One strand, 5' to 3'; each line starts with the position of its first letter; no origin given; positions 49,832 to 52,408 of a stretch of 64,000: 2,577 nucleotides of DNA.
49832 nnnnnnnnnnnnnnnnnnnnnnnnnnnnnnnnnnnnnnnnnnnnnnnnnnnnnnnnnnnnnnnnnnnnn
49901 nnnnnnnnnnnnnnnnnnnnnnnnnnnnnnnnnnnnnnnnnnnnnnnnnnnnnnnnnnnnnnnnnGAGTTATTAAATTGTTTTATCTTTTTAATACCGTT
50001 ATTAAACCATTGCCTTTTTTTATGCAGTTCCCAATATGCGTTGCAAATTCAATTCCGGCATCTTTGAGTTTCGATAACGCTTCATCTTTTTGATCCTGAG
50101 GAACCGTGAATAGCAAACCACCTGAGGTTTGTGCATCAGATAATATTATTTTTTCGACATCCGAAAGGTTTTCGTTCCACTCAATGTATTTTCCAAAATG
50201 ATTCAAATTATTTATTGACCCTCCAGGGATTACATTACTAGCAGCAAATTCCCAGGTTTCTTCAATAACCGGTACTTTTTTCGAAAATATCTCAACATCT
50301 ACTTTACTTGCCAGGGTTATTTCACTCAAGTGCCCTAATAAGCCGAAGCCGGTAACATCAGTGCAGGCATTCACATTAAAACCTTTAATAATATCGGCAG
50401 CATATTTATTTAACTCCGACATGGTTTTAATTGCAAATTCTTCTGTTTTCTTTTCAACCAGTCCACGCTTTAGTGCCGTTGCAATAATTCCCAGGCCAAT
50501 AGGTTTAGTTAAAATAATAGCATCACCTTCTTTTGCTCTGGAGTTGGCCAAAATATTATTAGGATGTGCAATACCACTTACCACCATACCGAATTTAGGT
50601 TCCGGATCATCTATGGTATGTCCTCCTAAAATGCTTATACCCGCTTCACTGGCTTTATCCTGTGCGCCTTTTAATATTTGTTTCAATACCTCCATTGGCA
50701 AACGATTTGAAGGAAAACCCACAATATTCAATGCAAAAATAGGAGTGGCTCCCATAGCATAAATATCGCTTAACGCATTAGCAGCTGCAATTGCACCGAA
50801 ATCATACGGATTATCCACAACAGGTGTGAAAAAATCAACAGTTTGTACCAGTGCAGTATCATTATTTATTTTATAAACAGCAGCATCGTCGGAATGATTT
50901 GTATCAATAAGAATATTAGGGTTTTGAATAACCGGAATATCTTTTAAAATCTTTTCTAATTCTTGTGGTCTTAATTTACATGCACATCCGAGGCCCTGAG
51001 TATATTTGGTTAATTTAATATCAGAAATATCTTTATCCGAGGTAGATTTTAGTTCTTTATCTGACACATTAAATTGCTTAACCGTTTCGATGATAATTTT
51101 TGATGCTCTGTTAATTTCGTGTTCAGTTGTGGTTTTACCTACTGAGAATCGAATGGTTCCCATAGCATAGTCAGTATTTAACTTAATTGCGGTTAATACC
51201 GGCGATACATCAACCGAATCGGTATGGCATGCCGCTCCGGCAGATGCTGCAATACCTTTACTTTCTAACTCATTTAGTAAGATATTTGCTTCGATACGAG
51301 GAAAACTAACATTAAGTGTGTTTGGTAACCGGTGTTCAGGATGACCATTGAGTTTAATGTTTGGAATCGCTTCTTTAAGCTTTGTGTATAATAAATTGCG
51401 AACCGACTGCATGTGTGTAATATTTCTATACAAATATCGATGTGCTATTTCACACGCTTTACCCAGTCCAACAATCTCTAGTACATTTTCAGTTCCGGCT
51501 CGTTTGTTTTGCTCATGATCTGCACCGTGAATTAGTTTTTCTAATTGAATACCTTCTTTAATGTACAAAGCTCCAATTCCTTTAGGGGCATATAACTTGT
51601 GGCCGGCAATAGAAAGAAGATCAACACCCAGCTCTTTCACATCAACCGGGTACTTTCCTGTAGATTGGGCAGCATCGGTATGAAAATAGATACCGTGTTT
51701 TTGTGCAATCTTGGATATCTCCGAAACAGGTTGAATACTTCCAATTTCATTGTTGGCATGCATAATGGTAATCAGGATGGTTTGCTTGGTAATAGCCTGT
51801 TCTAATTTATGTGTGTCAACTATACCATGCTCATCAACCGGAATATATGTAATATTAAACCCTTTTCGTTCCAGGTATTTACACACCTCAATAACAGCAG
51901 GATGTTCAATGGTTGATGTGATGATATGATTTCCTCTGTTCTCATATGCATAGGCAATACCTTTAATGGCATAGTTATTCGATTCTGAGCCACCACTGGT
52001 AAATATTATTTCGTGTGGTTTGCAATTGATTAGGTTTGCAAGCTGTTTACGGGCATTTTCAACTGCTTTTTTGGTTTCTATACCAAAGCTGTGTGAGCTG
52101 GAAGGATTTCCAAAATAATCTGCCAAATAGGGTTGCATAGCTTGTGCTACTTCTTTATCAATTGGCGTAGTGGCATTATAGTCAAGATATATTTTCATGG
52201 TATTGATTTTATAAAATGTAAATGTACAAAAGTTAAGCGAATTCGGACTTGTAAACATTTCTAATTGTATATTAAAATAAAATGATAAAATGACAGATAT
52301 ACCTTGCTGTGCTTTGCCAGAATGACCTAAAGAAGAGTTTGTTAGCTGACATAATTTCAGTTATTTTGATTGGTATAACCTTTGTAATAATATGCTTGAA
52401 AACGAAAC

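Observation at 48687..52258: NifS-SelD fusion in an apparent operon with a secreted papain-fold protein and an SDR: selenium activation without any known selenium-utilisation partner in view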

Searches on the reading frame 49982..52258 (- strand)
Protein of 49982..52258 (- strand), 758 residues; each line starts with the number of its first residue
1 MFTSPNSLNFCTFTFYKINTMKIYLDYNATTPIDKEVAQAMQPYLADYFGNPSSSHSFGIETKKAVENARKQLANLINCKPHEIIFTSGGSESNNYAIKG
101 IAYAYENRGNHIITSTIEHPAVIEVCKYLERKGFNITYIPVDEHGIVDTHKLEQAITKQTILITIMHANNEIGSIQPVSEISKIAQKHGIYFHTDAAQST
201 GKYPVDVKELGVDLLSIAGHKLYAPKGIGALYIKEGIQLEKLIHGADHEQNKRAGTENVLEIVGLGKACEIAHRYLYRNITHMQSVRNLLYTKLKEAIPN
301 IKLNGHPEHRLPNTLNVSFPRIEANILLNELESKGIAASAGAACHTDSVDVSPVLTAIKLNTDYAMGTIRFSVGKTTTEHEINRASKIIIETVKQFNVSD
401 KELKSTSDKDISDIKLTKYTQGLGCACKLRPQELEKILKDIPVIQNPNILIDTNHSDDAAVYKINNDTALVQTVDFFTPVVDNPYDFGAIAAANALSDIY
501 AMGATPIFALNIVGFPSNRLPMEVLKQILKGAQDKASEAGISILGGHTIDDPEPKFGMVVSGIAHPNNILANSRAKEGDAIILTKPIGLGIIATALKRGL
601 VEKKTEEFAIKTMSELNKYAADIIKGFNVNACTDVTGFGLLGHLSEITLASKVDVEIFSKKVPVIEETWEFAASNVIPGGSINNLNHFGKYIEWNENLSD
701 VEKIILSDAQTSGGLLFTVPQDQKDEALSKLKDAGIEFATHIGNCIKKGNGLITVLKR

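Call 3: search_protein_families(library=pfam, proteins=[window:49982-52258:-], max_evalue=0.01)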
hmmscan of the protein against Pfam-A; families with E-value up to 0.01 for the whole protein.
window:49982-52258:- (758 aa): 7 families
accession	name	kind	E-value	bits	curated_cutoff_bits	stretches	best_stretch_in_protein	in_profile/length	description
PF00266.25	Aminotran_5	-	3.3e-87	293.3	21.5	1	23-384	1-370/371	Aminotransferase class-V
PF00586.29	AIRS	-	9.1e-31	107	24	1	457-563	2-111/112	AIR synthase related protein, N-terminal domain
PF02769.27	AIRS_C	-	1.5e-24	87.4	23.1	1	576-750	1-150/156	AIR synthase related protein, C-terminal domain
PF01041.23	DegT_DnrJ_EryC1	-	1.5e-09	38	19.8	1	73-202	33-152/360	DegT/DnrJ/EryC1/StrS aminotransferase family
PF01212.27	Beta_elim_lyase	-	7.6e-08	32.4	27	1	83-198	49-171/288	Beta-eliminating lyase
PF01053.26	Cys_Met_Meta_PP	-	0.00065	18.8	27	1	71-215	59-192/381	Cys/Met metabolism PLP-dependent enzyme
PF00282.25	Pyridoxal_deC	-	0.00074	18.8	27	1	133-200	166-239/375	Pyridoxal-dependent decarboxylase conserved domain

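Call 4: search_protein_families(library=ncbifam, proteins=[window:49982-52258:-], max_evalue=0.01)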
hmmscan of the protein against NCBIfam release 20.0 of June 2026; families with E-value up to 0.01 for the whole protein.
window:49982-52258:- (758 aa): 69 families (the best 25 are shown)
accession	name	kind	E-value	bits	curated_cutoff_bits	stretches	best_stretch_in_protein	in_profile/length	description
TIGR03402.1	FeS_nifS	equivalog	1.8e-149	497.7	530.75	1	23-395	1-372/379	cysteine desulfurase NifS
TIGR02006.1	IscS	equivalog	9.5e-129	429.9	643.2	1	21-396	3-378/402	IscS subfamily cysteine desulfurase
NF010611.0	PRK14012.1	equivalog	3.4e-128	428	548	1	21-396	5-382/406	IscS subfamily cysteine desulfurase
TIGR03235.1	DNA_S_dndA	equivalog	2.2e-123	412.1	480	1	24-372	1-352/353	cysteine desulfurase DndA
TIGR00476.1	selD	equivalog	2.7e-117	391.4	125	1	415-723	1-310/311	selenide, water dikinase SelD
NF002098.0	PRK00943.1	equivalog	8.8e-113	376.7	299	1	412-750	4-339/347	selenide, water dikinase SelD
TIGR03403.1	nifS_epsilon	equivalog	2.1e-106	356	587.7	1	23-395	1-375/382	NifS family cysteine desulfurase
NF002806.0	PRK02948.1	subfamily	1.9e-97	326.6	304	1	23-396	2-375/381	IscS subfamily cysteine desulfurase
NF010705.0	PRK14105.1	equivalog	3.4e-62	210.3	291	1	412-672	4-278/345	selenide, water dikinase SelD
TIGR01977.1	am_tr_V_EF2568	hypoth_equivalog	1.2e-55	189.1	377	1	23-389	1-373/376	cysteine desulfurase family protein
TIGR01979.1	sufS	subfamily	1.9e-50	171.9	475.1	1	20-384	17-390/403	SufS family cysteine desulfurase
TIGR04369.1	fusion_not_SelD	hypoth_equivalog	1.9e-41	142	700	1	415-730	348-692/701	oxidoreductase/SelD-related fusion protein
NF040779.1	Sec_lyase_SclA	exception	3e-39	135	525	1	23-389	1-373/378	selenocysteine lyase SclA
NF041166.1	f2_encap_cargo1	exception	2e-38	132.9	800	1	23-237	247-464/623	family 2A encapsulin nanocompartment cargo protein cysteine desulfurase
NF006791.0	PRK09295.1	equivalog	1.2e-34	120.1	661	1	23-306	25-328/406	cysteine desulfurase SufS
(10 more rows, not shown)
